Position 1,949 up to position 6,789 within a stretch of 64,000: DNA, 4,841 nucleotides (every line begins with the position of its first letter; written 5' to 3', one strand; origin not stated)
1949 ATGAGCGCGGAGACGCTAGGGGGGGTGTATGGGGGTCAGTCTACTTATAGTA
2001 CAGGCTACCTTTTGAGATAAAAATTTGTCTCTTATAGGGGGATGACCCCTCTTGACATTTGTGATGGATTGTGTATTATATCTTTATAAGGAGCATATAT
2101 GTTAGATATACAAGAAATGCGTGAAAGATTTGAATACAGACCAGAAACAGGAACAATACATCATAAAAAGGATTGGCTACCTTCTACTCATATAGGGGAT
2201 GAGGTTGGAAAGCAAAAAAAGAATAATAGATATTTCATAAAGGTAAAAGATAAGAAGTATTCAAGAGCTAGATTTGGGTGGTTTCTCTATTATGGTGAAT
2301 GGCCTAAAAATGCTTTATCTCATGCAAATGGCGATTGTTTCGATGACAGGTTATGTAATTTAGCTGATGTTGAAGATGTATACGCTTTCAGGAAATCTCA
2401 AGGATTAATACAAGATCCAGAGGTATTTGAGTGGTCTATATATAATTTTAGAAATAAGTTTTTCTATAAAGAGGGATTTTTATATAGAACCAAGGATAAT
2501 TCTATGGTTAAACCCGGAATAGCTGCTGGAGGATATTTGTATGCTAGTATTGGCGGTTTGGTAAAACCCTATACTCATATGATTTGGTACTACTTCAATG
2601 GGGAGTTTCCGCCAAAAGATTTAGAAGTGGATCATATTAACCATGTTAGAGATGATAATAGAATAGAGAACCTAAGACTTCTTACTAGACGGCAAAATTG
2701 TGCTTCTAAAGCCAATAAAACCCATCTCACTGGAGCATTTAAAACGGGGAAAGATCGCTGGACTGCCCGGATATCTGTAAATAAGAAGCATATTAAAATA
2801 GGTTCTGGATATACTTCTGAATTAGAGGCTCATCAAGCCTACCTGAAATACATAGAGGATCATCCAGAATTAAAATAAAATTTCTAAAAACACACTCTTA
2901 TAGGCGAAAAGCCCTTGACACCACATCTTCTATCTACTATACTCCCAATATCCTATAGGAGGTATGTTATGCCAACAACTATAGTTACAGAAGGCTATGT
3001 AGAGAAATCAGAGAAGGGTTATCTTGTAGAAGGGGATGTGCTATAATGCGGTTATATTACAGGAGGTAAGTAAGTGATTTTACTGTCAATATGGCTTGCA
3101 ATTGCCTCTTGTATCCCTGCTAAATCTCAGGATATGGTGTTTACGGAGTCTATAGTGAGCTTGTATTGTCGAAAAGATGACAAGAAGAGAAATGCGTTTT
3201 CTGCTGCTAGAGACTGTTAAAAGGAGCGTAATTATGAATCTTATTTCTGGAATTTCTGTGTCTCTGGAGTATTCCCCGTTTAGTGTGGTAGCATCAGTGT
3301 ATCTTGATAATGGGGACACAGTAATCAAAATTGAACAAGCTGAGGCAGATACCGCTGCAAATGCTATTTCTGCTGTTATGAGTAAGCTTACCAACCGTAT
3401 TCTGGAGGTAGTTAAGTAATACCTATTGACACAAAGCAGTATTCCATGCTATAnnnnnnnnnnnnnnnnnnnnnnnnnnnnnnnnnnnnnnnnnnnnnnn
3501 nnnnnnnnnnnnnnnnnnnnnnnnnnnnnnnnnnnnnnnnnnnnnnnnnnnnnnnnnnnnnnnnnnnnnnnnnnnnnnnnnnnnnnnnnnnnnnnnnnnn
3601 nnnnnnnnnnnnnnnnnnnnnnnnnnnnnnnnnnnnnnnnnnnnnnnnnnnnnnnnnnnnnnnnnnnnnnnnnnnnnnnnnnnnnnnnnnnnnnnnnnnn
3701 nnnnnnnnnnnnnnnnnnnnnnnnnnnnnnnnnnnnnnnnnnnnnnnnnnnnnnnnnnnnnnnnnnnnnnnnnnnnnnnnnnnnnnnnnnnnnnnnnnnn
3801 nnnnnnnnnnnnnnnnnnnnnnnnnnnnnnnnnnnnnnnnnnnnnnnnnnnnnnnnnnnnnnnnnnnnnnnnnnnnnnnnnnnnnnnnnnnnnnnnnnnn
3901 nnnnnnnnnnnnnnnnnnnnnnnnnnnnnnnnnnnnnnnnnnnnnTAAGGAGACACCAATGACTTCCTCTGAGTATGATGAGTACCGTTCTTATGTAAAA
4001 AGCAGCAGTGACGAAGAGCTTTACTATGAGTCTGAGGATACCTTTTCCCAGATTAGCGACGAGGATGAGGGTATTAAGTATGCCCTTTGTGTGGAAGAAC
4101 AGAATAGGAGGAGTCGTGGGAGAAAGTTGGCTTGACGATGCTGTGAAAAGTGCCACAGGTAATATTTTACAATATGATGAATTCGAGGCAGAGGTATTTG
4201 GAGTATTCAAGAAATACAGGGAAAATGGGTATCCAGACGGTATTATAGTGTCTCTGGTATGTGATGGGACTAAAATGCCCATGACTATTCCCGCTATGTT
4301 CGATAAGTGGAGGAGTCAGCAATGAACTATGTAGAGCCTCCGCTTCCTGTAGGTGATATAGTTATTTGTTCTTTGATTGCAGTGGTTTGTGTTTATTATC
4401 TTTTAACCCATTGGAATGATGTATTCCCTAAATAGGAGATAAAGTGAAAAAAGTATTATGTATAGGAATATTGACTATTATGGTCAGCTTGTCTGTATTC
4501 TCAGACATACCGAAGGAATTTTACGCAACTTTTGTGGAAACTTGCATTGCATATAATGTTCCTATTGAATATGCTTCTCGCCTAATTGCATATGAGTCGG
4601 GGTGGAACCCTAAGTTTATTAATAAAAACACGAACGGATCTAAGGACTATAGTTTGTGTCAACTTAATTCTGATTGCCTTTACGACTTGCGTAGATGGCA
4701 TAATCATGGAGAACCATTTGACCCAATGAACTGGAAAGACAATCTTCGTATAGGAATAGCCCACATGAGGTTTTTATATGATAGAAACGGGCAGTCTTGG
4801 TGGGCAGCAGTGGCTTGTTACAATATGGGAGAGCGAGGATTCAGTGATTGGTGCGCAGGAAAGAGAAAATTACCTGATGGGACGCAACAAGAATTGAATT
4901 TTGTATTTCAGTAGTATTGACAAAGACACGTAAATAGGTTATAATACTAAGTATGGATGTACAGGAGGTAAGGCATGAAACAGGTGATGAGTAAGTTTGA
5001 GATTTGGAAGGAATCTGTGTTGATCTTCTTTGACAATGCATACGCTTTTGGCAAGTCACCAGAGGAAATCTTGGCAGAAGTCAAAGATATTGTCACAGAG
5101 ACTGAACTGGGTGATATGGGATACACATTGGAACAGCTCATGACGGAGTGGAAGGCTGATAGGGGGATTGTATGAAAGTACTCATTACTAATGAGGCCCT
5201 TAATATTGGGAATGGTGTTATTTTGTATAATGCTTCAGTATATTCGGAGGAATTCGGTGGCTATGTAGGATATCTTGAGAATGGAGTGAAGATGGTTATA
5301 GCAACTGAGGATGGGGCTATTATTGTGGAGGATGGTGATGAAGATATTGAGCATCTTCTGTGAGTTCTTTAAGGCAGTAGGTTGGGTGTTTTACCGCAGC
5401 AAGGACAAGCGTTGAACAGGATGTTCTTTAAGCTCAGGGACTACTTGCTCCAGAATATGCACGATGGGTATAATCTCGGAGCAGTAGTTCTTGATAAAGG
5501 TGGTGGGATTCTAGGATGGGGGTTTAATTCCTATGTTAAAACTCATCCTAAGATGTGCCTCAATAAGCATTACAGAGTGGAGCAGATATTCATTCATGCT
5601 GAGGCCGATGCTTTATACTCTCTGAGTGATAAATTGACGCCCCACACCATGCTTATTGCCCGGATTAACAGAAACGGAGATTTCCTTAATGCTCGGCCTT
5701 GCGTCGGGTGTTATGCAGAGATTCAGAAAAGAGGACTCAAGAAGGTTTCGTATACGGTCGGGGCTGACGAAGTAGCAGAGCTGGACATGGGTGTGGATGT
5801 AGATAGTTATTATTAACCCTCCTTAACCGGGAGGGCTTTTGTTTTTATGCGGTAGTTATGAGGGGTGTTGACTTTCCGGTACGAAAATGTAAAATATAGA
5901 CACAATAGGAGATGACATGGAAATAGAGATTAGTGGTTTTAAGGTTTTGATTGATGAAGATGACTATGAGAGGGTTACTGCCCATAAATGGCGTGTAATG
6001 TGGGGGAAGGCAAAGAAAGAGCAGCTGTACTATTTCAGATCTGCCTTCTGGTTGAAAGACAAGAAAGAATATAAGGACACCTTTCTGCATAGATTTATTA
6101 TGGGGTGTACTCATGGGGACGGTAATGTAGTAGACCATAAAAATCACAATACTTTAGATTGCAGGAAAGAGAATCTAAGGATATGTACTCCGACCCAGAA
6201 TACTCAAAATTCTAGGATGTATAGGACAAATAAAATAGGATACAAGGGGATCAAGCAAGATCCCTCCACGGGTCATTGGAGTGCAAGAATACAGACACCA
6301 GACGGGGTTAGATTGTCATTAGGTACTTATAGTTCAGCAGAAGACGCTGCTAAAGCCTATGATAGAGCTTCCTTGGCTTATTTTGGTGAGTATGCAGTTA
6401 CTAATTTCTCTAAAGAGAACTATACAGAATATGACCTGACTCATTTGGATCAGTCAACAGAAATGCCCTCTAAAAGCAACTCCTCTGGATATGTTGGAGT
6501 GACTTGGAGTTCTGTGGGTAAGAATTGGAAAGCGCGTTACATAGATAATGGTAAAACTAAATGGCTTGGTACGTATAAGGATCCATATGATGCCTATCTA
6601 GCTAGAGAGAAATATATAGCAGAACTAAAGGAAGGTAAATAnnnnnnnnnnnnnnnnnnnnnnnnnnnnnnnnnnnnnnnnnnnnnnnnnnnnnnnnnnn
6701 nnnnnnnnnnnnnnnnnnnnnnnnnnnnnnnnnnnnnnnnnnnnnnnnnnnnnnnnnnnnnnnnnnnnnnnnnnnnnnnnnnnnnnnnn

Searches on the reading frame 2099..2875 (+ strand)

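Call 40: search_protein_families(library=phrogs, max_evalue=0.001, proteins=[window:2099-2875:+])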
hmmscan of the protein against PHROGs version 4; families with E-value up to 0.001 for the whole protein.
window:2099-2875:+ (259 aa): 13 families
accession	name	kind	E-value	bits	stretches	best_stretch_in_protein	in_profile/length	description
phrog_99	-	DNA, RNA and nucleotide metabolism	4.7e-48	165.8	2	117-256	114-261/383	HNH endonuclease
phrog_4578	-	DNA, RNA and nucleotide metabolism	1.4e-16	61.6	1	159-238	14-98/130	HNH endonuclease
phrog_959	-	DNA, RNA and nucleotide metabolism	8.6e-14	52.5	1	123-221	21-119/138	HNH endonuclease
phrog_59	-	DNA, RNA and nucleotide metabolism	4.6e-10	40.4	1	132-204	168-235/423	HNH endonuclease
phrog_374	-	DNA, RNA and nucleotide metabolism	6.3e-10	39.5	1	169-255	318-406/617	HNH endonuclease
phrog_1492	-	DNA, RNA and nucleotide metabolism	3.1e-08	34.2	1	136-240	87-181/414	HNH endonuclease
phrog_10822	-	DNA, RNA and nucleotide metabolism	6.9e-07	30.2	1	174-212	118-153/245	HNH endonuclease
phrog_3593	-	DNA, RNA and nucleotide metabolism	2.7e-06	28.2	1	163-247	100-189/210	HNH endonuclease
phrog_30377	-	DNA, RNA and nucleotide metabolism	1.5e-05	26.1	1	149-211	3-62/82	HNH endonuclease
phrog_826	-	DNA, RNA and nucleotide metabolism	2e-05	25.3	1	157-206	111-160/281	HNH endonuclease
phrog_1891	-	DNA, RNA and nucleotide metabolism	0.00013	22.5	0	156-208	165-216/255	HNH endonuclease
phrog_953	-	DNA, RNA and nucleotide metabolism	0.00036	21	1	202-254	308-360/420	HNH endonuclease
phrog_36769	-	unknown function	0.00046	20.6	0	176-248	258-340/367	-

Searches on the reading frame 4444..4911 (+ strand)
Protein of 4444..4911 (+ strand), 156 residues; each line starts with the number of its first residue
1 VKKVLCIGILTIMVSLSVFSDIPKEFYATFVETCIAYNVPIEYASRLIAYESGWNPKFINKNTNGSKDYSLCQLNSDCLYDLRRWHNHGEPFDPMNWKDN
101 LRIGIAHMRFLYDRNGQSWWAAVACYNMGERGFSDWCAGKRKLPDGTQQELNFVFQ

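Call 40: search_protein_families(library=phrogs, max_evalue=0.001, proteins=[window:4444-4911:+])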
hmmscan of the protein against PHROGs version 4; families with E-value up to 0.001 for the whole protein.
window:4444-4911:+ (156 aa): 5 families
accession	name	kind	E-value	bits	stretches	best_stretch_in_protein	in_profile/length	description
phrog_19349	-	unknown function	1.1e-06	29.6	1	32-134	76-171/204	-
phrog_34720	-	other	2.1e-06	28.9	1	48-133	7-89/120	transglycosylase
phrog_669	-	lysis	0.00015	20.2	1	31-129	926-1019/1946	endolysin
phrog_32437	-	unknown function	0.00035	21.5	1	31-141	77-182/205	-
phrog_342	-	head and packaging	0.00046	19.3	1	36-132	25-114/1235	internal virion protein with endolysin domain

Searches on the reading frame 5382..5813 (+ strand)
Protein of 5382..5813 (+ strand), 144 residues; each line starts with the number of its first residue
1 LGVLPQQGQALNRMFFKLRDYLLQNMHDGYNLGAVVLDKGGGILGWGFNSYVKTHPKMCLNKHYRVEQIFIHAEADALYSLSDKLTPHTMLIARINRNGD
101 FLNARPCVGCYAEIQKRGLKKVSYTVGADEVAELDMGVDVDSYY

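Call 40: search_protein_families(library=phrogs, max_evalue=0.001, proteins=[window:5382-5813:+])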
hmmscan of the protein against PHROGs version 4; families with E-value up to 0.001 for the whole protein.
window:5382-5813:+ (144 aa): 2 families
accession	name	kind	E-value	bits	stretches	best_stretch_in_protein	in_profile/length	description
phrog_174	-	DNA, RNA and nucleotide metabolism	3.2e-14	54.3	1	33-132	139-230/384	dCMP deaminase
phrog_18355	-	DNA, RNA and nucleotide metabolism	1.1e-05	26.5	1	71-125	3-48/52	deoxycytidinylate deaminase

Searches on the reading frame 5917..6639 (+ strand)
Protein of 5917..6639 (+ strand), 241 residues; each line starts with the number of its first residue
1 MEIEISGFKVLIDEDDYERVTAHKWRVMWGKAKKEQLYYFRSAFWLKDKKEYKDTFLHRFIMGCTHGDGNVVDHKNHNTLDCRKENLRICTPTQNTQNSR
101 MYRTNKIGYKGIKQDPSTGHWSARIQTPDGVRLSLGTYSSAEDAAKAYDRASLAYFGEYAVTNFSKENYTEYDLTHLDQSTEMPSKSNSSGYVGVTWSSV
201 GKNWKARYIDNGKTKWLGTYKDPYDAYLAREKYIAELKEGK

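Call 27: search_protein_families(library=pfam, max_evalue=10, proteins=[window:5917-6639:+])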
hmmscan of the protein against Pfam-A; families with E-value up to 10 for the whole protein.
window:5917-6639:+ (241 aa): 3 families
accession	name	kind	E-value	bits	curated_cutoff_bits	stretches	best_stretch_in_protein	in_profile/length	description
PF00847.26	AP2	-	1.8e-13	51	33.3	2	108-157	2-53/54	AP2 domain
PF13392.12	HNH_3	-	2.5e-08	33.8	24.8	1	57-96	3-45/46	HNH endonuclease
PF16302.10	DUF4944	-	1.5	9.3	23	1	23-75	13-62/128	Domain of unknown function (DUF4944)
